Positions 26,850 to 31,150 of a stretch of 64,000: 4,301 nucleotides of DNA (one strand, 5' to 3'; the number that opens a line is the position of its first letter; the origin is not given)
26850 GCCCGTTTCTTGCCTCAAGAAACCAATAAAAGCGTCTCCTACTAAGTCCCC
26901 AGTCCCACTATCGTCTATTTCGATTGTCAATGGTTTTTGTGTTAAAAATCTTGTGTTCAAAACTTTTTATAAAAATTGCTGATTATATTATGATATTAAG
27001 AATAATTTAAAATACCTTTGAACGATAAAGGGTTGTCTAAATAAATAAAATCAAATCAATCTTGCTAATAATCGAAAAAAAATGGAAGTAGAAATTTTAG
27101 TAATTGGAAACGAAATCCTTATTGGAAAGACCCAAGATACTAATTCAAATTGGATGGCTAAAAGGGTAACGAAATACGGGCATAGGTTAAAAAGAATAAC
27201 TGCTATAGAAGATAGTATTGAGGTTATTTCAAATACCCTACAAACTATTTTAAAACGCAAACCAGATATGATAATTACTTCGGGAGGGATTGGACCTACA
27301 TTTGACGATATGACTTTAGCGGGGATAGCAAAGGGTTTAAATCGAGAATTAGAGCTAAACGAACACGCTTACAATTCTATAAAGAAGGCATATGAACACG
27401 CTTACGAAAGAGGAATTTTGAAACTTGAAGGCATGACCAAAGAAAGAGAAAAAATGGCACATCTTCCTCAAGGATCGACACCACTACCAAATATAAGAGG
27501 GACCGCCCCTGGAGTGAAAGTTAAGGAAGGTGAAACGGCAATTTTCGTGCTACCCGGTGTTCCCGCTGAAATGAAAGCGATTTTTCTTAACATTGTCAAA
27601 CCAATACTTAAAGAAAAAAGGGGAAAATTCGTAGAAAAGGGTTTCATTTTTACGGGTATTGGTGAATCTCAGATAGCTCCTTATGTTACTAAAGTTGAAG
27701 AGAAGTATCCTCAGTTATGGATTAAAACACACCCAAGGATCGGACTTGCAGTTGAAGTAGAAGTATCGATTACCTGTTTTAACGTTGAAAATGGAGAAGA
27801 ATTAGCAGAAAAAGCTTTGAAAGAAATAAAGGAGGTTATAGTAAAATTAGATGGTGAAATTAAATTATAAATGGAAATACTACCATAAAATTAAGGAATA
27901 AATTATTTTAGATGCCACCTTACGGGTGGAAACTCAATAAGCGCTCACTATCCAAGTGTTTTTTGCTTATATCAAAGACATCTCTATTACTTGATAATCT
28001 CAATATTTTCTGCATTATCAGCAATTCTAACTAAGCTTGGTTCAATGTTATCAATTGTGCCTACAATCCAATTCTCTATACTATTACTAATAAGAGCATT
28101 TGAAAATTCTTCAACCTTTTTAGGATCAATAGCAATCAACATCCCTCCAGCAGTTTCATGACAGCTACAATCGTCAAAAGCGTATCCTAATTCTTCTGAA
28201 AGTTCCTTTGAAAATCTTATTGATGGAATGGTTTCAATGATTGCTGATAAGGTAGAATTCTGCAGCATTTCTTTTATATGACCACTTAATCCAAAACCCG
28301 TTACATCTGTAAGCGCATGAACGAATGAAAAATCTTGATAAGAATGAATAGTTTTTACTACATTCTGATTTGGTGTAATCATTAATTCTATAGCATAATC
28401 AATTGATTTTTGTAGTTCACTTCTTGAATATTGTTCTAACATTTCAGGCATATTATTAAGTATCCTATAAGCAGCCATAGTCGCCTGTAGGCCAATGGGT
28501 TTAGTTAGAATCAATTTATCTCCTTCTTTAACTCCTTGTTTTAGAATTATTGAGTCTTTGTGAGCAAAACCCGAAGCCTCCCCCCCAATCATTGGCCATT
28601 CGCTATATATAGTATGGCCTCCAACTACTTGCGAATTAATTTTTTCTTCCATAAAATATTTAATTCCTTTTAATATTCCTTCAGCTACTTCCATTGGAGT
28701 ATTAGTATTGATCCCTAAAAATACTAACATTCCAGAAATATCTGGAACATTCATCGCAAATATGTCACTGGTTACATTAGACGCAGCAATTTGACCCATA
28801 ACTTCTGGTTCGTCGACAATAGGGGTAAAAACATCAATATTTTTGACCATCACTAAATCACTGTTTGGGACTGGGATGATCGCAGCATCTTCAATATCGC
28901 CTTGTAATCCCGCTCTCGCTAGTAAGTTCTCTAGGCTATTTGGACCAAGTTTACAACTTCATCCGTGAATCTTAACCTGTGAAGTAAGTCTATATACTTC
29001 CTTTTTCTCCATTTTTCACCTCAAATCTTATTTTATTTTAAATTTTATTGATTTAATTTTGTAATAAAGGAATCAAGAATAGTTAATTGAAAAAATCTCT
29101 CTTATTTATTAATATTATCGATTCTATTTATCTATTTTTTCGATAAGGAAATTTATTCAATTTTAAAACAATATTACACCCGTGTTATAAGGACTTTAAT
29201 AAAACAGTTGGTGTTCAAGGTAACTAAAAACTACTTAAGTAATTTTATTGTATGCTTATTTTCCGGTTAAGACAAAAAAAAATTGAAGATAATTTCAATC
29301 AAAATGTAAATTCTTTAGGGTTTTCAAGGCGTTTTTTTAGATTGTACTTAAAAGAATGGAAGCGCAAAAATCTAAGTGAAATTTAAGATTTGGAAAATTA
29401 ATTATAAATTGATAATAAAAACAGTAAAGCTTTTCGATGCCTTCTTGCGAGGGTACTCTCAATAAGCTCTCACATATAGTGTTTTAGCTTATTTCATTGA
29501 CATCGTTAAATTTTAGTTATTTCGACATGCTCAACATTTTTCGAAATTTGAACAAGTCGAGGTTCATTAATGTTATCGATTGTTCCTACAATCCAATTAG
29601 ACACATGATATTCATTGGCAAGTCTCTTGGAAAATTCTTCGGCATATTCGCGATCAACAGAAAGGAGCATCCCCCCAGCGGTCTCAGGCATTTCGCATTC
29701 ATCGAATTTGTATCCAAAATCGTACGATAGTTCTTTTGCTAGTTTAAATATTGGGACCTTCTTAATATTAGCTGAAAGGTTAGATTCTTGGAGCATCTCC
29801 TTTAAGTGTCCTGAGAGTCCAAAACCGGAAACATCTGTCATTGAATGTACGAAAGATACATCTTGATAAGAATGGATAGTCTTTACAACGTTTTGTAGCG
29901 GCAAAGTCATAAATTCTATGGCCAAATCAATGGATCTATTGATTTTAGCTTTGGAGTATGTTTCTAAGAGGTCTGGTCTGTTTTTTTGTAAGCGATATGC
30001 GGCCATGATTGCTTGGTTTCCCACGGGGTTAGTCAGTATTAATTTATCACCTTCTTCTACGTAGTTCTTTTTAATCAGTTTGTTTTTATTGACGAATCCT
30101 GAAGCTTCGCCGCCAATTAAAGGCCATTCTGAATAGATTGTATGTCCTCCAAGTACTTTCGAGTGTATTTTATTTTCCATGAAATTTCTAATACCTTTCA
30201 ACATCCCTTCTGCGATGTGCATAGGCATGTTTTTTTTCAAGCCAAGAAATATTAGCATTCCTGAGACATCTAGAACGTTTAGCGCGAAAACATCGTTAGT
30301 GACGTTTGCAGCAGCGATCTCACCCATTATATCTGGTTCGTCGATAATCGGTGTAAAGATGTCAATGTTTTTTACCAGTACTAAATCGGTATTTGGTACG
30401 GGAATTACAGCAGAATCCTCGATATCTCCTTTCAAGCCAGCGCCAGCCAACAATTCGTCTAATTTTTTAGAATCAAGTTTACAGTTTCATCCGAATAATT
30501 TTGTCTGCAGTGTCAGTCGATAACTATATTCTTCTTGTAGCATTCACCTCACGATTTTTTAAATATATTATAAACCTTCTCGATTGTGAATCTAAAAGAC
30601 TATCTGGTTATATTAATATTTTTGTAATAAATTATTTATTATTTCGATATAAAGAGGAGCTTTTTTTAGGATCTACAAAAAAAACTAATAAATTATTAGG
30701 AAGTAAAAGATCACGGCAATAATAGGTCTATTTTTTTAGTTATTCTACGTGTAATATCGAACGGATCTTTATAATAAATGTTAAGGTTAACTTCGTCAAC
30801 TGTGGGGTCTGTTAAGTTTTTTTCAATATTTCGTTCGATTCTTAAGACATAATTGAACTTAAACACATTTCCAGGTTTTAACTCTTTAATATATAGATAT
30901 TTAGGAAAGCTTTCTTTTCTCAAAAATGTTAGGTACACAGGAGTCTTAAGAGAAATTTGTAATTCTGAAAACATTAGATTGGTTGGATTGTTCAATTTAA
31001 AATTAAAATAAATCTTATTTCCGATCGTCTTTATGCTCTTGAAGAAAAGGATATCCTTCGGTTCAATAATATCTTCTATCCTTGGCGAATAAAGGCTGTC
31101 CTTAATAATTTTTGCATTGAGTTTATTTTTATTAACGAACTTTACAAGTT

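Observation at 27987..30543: Tandem selenophosphate synthetase paralogs, both with Sec (UGA) at the catalytic position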

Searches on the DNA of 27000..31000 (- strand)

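Call 12: search_rna_families(source=window, start=27000, end=31000, threshold=evalue, max_evalue=10, show_alignments=4)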
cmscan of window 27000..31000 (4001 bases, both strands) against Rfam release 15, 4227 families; matches with E-value up to 10: 2.
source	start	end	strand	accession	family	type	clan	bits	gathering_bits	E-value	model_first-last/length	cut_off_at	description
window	29278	29334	+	RF01603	snoR29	Gene; snRNA; snoRNA; CD-box;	-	23.6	50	5.8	1-84/84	no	small nucleolar RNA snoR29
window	27694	27728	+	RF01320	CRISPR-DR7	Gene; CRISPR;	CL00015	19.6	37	2.8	1-37/37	no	CRISPR RNA direct repeat element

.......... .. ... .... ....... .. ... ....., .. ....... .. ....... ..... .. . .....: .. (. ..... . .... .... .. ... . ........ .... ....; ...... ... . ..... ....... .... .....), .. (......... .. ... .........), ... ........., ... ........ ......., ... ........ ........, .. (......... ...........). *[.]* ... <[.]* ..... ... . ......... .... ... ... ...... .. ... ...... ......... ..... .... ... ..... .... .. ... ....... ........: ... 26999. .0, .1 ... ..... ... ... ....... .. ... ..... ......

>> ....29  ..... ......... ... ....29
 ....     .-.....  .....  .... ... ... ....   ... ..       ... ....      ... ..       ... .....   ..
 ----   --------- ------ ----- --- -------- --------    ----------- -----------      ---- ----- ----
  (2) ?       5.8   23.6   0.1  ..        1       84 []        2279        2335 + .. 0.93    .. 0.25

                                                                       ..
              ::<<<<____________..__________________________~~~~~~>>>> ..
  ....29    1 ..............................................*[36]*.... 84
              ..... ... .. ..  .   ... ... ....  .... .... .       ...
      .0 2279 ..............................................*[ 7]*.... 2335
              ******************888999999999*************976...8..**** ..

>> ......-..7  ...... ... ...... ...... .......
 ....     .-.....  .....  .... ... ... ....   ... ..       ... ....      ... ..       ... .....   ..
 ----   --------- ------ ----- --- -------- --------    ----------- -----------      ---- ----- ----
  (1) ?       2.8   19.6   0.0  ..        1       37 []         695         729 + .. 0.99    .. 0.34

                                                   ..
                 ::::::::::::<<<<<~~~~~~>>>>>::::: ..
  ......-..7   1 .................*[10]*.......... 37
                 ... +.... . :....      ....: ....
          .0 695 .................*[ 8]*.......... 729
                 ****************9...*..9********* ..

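Call 49: build_rna_model(alignment_id=A2, structure=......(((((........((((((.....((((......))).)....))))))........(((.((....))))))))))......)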
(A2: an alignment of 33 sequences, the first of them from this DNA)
Model R1 built from alignment A2 (33 sequences, 89 columns); structure: as given.
model positions 81; base pairs 20; branch points 1; effective number of sequences 2.83; information 0.7 bits per position. Calibrated on 0.2 Mb of random sequence (short: E-values are rough).
structure used (alignment columns):
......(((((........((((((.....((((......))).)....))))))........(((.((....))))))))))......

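Call 50: search_with_rna_model(model_id=R1, sources=[window, L001, L002, L003, L004, L005, L006, L007, L008, L009, L010, L011, L012, L013, L014, L015, L016, L017, L018, L019, L020, L021], max_evalue=1, make_alignment=true)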
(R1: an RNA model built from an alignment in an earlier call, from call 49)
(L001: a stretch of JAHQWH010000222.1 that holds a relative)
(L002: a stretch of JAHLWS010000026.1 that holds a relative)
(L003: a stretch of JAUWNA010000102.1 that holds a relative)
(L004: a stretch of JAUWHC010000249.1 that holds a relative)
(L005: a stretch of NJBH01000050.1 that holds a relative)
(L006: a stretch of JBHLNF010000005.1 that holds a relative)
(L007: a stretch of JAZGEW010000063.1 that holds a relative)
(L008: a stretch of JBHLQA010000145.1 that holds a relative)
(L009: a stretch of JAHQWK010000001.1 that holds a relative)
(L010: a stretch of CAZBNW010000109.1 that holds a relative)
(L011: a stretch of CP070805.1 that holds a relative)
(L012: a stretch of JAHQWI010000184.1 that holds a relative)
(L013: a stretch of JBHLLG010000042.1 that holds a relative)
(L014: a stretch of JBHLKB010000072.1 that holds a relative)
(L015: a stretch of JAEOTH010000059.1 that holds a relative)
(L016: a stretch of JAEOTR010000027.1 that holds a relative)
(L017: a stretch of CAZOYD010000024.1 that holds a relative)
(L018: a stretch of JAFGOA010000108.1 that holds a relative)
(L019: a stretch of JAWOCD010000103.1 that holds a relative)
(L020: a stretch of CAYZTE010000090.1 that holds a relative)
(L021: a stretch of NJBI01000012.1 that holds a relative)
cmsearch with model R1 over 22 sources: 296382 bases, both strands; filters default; matches with E-value up to 1: 36.
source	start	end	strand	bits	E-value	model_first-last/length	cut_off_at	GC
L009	5766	5846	+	96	2.4e-19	1-81/81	no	0.36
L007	5730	5810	+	95.9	2.6e-19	1-81/81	no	0.31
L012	5759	5839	+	95.7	2.8e-19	1-81/81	no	0.38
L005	5645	5725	+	93.9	7.4e-19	1-81/81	no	0.32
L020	5584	5664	+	93.8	8.1e-19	1-81/81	no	0.37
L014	4907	4987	+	93.1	1.2e-18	1-81/81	no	0.33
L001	5503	5582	+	92.5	1.6e-18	1-81/81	no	0.41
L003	5457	5536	+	92.1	2e-18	1-81/81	no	0.39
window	29429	29508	-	91.7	2.5e-18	1-81/81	no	0.39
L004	3433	3512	+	90.7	4.2e-18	1-81/81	no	0.39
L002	5502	5581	+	89.7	7.3e-18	1-81/81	no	0.4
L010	1044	1124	+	89.4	8.6e-18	1-81/81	no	0.31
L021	5502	5581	+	89.4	8.7e-18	1-81/81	no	0.39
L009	7027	7108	+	89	1.1e-17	1-81/81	no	0.37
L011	5764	5844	+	88.3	1.6e-17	1-81/81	no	0.32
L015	5767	5847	+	88.2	1.6e-17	1-81/81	no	0.35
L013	7024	7105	+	88.1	1.7e-17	1-81/81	no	0.33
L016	5691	5771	+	87.8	2.1e-17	1-81/81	no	0.41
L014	6253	6333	+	87.8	2.1e-17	1-81/81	no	0.32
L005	7024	7104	+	86.5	4.2e-17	1-81/81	no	0.35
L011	7027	7108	+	86.1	5.1e-17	1-81/81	no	0.33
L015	7027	7107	+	85.9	5.8e-17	1-81/81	no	0.28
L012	7027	7108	+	84.9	1e-16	1-81/81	no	0.37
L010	2305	2385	+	84.8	1.1e-16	1-81/81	no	0.38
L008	3076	3156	+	84.5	1.2e-16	1-81/81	no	0.28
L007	7024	7104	+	83.7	2e-16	1-81/81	no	0.35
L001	7027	7106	+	83.1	2.7e-16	1-81/81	no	0.34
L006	7024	7104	+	79.1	2.4e-15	1-81/81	no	0.32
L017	7026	7107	+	76.1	1.2e-14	1-81/81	no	0.35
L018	7028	7108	+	74.4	3.1e-14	1-81/81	no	0.32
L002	7027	7109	+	73.5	5.1e-14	1-81/81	no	0.34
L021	7027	7110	+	67.8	1.1e-12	1-81/81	no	0.33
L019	7024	7104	+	64.9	5.4e-12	1-81/81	no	0.49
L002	2319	2371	-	18.7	0.49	1-81/81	no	0.23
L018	4579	4635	+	18.4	0.56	1-81/81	no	0.25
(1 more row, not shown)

Alignment A4: 36 matches aligned to the model, 102 columns, each read 5' to 3' on its own strand. Consensus structure (alignment columns), stored with it:
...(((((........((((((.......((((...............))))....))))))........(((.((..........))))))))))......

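Call 59: search_with_rna_model(model_id=R1, sources=[L022, L023, L024, L025, L026, L027, L028, L029, L030, L031, L032, L033, L034, L035, L036, L037, L038, L039, L040, L041, L042, L043, L044, L045, L046, L047, L048, L049, L050, L051, L052, L053, L054, L055, L056, L057, L058, L059, L060, L061, L062, L063, L064, L065, L066, L067, L068, L069, L070, L071, L072, L073, L074, L075, L076, L077, L078, L079, L080, L081, L082, L083, L084, L085, L086, L087], max_evalue=0.01, make_alignment=true)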
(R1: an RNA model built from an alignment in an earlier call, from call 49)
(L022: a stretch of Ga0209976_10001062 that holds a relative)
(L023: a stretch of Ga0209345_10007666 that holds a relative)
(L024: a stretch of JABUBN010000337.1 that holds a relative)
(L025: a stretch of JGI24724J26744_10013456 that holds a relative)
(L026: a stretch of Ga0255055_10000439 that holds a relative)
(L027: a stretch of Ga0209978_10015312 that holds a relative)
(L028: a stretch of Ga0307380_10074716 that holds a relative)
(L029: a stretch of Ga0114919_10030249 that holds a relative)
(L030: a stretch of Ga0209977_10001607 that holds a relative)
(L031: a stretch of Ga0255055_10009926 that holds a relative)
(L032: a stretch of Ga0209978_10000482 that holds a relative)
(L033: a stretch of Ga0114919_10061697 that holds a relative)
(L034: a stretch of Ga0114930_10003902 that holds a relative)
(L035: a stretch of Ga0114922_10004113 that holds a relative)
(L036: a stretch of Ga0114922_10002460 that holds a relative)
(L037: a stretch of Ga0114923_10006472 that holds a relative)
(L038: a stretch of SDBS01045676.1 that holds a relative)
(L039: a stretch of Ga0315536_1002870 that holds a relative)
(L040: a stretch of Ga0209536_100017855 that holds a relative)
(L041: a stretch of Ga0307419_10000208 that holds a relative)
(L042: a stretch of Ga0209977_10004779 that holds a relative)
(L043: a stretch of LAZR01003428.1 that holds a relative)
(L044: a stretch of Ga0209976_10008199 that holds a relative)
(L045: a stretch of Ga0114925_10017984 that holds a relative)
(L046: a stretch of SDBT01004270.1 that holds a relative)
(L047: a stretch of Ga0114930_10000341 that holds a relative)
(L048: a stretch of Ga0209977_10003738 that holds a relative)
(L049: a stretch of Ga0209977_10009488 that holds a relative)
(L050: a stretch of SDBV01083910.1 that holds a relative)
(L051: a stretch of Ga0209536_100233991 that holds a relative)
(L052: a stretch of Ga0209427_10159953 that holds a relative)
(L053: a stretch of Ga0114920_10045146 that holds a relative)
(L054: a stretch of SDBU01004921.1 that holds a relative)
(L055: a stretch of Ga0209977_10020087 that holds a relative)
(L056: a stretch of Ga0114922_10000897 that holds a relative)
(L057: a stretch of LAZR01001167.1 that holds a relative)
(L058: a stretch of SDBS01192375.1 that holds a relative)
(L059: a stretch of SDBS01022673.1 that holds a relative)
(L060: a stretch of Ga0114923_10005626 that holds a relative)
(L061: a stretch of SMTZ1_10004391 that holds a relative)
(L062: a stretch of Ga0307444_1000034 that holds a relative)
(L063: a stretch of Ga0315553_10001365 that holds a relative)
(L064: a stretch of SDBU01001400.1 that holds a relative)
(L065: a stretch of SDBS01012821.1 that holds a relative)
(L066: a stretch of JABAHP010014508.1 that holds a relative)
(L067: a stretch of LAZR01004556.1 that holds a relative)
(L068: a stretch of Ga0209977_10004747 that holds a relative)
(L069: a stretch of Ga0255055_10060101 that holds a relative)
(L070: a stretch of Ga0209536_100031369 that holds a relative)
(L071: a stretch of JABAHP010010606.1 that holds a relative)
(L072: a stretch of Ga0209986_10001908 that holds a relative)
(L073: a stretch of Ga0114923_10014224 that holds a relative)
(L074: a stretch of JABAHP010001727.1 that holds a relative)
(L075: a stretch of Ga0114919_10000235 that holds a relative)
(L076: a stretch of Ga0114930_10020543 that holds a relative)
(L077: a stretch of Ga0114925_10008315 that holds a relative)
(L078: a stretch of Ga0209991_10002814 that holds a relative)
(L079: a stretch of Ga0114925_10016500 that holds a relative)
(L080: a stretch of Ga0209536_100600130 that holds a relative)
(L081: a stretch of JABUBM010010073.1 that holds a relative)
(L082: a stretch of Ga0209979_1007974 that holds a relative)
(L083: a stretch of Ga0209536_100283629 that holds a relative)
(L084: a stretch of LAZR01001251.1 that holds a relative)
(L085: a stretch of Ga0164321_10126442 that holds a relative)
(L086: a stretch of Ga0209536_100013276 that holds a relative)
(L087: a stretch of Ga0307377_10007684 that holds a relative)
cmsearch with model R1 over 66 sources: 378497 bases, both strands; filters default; matches with E-value up to 0.01: 95.
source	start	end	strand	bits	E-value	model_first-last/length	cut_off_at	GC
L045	2410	2490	+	98.6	7.2e-20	1-81/81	no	0.38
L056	5033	5113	+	96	3.1e-19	1-81/81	no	0.36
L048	3755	3835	+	93.9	9.4e-19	1-81/81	no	0.32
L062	5033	5113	+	93.1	1.5e-18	1-81/81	no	0.35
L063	5033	5113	+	93.1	1.5e-18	1-81/81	no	0.35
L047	5030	5110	+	92.5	2e-18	1-81/81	no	0.4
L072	5036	5115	+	91.9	2.9e-18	1-81/81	no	0.4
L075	4837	4916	+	91.9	2.9e-18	1-81/81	no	0.4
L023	3832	3911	+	91.8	3e-18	1-81/81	no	0.41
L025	3806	3885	+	91.8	3e-18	1-81/81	no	0.41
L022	4526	4605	+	91.2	4.2e-18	1-81/81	no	0.38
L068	4873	4953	+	90.9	4.8e-18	1-81/81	no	0.41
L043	1493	1573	+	90.2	7.2e-18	1-81/81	no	0.33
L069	1497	1577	+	89.9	8.6e-18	1-81/81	no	0.38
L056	6294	6375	+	89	1.4e-17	1-81/81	no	0.37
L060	5004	5084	+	88.6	1.7e-17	1-81/81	no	0.38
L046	5044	5124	+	88.3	2e-17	1-81/81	no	0.32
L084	3324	3404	+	88.1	2.3e-17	1-81/81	no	0.41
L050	2519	2599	+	87.7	2.8e-17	1-81/81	no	0.33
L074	5036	5116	+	87.5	3.1e-17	1-81/81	no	0.35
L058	1362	1442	+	87.5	3.2e-17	1-81/81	no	0.33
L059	4201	4281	+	86.5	5.5e-17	1-81/81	no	0.3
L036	5036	5116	+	86.1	6.6e-17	1-81/81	no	0.36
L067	4593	4673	+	85.7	8.3e-17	1-81/81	no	0.38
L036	6532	6610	+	85.3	1e-16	1-81/81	no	0.39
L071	951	1030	+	85.2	1.1e-16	1-81/81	no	0.39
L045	3759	3840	+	84.9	1.3e-16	1-81/81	no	0.38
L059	2920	3000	+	84.9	1.3e-16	1-81/81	no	0.38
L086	5058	5137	+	84.8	1.4e-16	1-81/81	no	0.36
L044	4943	5023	+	84.6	1.6e-16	1-81/81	no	0.35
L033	1040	1120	+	84.5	1.6e-16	1-81/81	no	0.37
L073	2175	2256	+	84.2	1.8e-16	1-81/81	no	0.33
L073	887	967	+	84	2.1e-16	1-81/81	no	0.36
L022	6081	6159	+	83.7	2.5e-16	1-81/81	no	0.41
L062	7741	7821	+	83.6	2.6e-16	1-81/81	no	0.3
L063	7741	7821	+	83.6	2.6e-16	1-81/81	no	0.3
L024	5036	5115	+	83.6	2.6e-16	1-81/81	no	0.4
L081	580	659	+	83.6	2.6e-16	1-81/81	no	0.4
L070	976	1056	+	83.4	2.9e-16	1-81/81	no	0.42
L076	513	593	+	83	3.7e-16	1-81/81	no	0.35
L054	4084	4164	+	82.6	4.6e-16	1-81/81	no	0.33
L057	5033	5113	+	82.6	4.6e-16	1-81/81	no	0.33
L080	752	832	+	82.3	5.2e-16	1-81/81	no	0.41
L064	3420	3500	+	82.3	5.3e-16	1-81/81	no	0.41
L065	4959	5039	+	82.3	5.3e-16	1-81/81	no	0.41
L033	2544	2622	+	82.2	5.7e-16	1-81/81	no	0.42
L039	6828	6906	+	82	6.4e-16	1-81/81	no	0.38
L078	515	595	+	81.9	6.7e-16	1-81/81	no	0.35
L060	6319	6400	+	81.8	6.9e-16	1-81/81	no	0.32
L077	1597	1678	+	81.4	8.9e-16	1-81/81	no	0.34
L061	5033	5113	+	81.3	9.2e-16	1-81/81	no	0.35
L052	1600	1680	+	80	1.9e-15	1-81/81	no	0.35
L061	6380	6460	+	79.8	2.1e-15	1-81/81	no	0.36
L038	1425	1504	+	79.7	2.2e-15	1-81/81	no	0.36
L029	2882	2960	+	79.7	2.2e-15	1-81/81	no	0.43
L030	5024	5105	+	79.2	2.9e-15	1-81/81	no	0.43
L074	6297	6378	+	79.2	3e-15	1-81/81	no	0.38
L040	6533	6611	+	79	3.3e-15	1-81/81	no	0.38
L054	5365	5444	+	79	3.3e-15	1-81/81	no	0.35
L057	6313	6392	+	79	3.3e-15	1-81/81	no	0.35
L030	7930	8008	+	78.7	3.7e-15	1-81/81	no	0.42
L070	2245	2326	+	78.5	4.2e-15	1-81/81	no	0.35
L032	5036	5115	+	78.4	4.6e-15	1-81/81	no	0.4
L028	3058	3137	+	78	5.6e-15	1-81/81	no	0.41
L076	3418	3496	+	77.7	6.4e-15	1-81/81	no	0.43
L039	5036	5115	+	77.6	6.8e-15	1-81/81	no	0.34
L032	6537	6615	+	77.6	6.9e-15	1-81/81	no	0.42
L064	4706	4787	+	77.4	7.6e-15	1-81/81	no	0.4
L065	6245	6326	+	77.4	7.6e-15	1-81/81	no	0.4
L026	6539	6617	+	77.4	7.8e-15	1-81/81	no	0.43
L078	2010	2088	+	77.4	7.9e-15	1-81/81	no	0.38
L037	5036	5116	+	77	9.8e-15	1-81/81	no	0.41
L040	5036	5115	+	77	9.9e-15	1-81/81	no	0.39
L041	5036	5115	+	76.8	1.1e-14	1-81/81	no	0.34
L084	4600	4681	+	76.7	1.1e-14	1-81/81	no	0.41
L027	2975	3056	+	76.7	1.1e-14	1-81/81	no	0.4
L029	1385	1464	+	76.5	1.2e-14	1-81/81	no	0.38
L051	1758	1838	+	76.1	1.6e-14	1-81/81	no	0.38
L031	5261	5339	+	75.9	1.7e-14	1-81/81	no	0.38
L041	6828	6906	+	75.8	1.8e-14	1-81/81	no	0.38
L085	542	622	+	75.7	1.9e-14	1-81/81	no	0.42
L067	5935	6016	+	75.5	2.2e-14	1-81/81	no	0.41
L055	1169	1241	+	75.2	2.6e-14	1-81/81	no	0.29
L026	5036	5117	+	73.8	5.6e-14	1-81/81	no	0.39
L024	6563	6645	+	73.2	7.5e-14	1-81/81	no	0.35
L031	3768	3849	+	72.7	1e-13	1-81/81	no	0.41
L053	2174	2246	+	72.2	1.3e-13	1-81/81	no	0.34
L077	319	391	+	72.2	1.3e-13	1-81/81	no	0.34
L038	3962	4032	+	71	2.5e-13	1-73/81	3'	0.39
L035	5036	5115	+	70.6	3.1e-13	1-81/81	no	0.44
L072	6560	6643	+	68.2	1.2e-12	1-81/81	no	0.36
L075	6362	6445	+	68.2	1.2e-12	1-81/81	no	0.36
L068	6211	6282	+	65.3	5.8e-12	1-72/81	3'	0.39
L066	1820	1880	+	48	7.2e-08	1-62/81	3'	0.31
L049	4539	4569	+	31.5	0.00056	1-31/81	3'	0.32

Alignment A5: 95 matches aligned to the model, 92 columns, each read 5' to 3' on its own strand. Consensus structure (alignment columns), stored with it:
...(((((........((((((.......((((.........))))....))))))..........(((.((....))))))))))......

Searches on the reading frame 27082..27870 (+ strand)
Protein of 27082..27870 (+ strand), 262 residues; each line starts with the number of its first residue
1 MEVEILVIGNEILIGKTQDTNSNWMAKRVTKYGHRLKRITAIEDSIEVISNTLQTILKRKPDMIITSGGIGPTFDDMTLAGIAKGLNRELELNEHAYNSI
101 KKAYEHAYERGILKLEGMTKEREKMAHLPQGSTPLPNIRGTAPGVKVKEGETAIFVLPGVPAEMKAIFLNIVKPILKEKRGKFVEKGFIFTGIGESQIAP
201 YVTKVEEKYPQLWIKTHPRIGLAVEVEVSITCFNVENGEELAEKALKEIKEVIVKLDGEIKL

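Call 24: search_protein_families(library=pfam, proteins=[window:27082-27870:+], max_evalue=0.01)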
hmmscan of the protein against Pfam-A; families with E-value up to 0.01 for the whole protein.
window:27082-27870:+ (262 aa): 1 family
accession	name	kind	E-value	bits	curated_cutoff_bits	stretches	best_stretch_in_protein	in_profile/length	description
PF00994.29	MoCF_biosynth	-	1.7e-31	109.3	26.6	1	4-177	1-143/144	Probable molybdopterin binding domain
